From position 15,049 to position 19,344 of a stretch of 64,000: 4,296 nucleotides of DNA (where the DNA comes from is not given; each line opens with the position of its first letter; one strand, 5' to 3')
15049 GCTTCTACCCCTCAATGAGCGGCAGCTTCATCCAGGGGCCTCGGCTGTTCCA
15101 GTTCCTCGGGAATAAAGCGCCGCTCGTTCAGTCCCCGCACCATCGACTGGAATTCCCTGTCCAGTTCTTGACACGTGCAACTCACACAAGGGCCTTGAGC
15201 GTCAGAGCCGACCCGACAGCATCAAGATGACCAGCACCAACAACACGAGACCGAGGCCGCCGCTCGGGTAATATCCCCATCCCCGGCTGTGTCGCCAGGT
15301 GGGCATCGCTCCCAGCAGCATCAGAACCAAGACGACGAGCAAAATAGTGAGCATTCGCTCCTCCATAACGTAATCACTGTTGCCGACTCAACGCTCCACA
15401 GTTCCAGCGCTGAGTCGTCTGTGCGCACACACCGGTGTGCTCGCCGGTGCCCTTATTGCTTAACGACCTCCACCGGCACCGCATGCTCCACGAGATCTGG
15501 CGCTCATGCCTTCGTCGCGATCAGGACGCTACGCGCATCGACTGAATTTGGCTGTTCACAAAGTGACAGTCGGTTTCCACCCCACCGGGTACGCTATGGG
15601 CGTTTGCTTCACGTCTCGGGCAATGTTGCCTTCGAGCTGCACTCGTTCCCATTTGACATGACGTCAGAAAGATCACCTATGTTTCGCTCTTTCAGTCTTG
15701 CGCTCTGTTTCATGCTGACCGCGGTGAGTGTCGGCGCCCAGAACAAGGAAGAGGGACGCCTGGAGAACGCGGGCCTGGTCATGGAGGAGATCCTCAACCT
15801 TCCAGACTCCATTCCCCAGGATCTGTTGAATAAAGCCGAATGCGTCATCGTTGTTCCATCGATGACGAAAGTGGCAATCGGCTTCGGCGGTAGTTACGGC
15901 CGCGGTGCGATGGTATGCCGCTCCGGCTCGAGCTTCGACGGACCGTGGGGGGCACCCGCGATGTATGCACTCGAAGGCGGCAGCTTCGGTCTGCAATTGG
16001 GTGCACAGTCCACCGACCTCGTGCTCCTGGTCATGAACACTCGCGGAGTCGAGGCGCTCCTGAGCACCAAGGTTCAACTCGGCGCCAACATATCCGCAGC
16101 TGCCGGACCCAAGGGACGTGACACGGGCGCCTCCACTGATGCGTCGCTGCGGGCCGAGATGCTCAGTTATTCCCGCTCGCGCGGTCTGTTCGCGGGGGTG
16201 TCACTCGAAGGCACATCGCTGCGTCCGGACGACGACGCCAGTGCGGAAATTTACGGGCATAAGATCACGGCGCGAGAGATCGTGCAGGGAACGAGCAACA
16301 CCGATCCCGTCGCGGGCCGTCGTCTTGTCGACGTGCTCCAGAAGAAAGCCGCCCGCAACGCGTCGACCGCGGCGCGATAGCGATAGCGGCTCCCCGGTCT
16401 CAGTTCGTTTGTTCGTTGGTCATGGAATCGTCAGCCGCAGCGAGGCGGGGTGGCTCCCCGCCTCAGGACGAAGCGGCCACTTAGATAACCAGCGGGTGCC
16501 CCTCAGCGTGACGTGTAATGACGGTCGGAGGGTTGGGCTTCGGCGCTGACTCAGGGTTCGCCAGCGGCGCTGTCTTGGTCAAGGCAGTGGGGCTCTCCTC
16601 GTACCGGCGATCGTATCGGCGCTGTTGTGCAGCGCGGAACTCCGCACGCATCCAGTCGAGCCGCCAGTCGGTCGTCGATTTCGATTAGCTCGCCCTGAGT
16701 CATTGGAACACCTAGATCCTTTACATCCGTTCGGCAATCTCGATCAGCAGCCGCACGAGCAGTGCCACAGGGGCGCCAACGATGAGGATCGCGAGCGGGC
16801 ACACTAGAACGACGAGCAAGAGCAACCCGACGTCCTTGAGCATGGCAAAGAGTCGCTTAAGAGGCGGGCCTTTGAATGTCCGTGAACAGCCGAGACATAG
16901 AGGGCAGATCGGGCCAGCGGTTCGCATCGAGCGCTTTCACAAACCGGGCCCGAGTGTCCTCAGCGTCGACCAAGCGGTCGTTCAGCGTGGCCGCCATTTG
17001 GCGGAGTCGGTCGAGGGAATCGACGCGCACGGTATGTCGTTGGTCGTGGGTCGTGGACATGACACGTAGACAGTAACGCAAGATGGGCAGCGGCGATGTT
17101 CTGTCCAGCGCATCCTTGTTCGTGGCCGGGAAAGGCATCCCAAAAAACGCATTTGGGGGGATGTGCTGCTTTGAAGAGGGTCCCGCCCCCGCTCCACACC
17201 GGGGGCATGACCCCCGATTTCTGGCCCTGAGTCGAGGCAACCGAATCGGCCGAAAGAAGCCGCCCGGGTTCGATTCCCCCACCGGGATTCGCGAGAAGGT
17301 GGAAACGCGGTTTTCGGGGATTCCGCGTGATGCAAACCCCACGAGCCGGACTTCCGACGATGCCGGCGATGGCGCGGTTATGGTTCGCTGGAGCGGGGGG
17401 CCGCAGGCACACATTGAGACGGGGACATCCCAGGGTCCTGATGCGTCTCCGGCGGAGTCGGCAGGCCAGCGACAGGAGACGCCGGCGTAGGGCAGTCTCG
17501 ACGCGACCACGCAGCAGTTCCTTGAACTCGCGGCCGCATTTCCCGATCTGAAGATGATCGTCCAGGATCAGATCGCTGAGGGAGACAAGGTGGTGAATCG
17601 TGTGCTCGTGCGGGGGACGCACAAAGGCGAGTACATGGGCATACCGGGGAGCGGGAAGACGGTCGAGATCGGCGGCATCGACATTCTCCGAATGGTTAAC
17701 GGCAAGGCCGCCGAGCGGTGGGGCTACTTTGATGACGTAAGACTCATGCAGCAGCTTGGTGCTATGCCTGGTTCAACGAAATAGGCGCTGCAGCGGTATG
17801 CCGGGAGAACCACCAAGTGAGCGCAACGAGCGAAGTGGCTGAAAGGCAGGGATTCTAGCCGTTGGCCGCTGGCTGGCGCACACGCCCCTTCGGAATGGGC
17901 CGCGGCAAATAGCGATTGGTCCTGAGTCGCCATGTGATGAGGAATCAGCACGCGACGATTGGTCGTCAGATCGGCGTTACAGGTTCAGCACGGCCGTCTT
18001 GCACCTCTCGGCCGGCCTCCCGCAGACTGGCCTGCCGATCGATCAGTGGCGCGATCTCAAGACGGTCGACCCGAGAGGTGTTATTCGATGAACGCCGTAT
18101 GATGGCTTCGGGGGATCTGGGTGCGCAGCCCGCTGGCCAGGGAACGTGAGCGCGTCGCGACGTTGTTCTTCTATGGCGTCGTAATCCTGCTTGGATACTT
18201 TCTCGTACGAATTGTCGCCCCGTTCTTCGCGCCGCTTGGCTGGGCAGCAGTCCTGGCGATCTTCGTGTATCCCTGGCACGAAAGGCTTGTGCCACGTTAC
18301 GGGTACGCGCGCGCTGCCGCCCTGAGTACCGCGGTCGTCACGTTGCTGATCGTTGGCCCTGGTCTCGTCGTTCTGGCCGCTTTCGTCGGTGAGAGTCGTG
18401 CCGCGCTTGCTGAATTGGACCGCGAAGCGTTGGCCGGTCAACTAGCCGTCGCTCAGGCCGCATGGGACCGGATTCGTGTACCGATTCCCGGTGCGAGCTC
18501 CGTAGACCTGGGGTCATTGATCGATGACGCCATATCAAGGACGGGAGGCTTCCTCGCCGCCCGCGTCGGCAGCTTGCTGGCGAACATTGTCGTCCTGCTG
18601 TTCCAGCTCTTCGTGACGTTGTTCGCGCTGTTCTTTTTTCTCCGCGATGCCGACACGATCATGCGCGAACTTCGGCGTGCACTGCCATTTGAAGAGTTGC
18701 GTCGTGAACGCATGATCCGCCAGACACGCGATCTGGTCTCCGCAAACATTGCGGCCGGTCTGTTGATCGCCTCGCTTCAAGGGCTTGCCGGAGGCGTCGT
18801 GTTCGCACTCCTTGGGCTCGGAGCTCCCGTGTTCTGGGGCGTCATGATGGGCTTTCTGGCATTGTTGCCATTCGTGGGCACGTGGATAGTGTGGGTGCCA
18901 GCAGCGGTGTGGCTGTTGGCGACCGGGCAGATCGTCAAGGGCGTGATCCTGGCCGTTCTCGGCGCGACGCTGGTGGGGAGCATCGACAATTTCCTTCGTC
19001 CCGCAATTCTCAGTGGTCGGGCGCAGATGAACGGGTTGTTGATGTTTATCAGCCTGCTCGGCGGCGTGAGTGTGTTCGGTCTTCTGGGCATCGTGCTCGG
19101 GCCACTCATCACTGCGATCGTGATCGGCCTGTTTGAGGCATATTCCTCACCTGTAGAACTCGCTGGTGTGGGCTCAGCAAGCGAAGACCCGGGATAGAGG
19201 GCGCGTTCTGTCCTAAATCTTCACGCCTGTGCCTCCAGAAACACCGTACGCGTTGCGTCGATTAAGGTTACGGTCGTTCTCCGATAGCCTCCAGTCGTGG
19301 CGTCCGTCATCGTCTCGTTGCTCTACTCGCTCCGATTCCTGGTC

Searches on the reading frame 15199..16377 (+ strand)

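Call 26: search_protein_families(library=pfam, proteins=[window:15199-16377:+], max_evalue=0.01)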
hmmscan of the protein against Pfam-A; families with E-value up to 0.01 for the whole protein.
window:15199-16377:+ (393 aa): 1 family
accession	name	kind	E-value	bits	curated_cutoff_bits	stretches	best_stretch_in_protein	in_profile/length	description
PF04366.17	Ysc84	-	1.8e-36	125.1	25.1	1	260-382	2-126/127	Las17-binding protein actin regulator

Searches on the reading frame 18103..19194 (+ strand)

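Call 26: search_protein_families(library=pfam, proteins=[window:18103-19194:+], max_evalue=0.01)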
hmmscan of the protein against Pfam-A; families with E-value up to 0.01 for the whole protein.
window:18103-19194:+ (364 aa): 1 family
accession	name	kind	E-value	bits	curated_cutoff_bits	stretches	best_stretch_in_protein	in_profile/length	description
PF01594.21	AI-2E_transport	-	6.1e-44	151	34.3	1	24-347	4-326/327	AI-2E family transporter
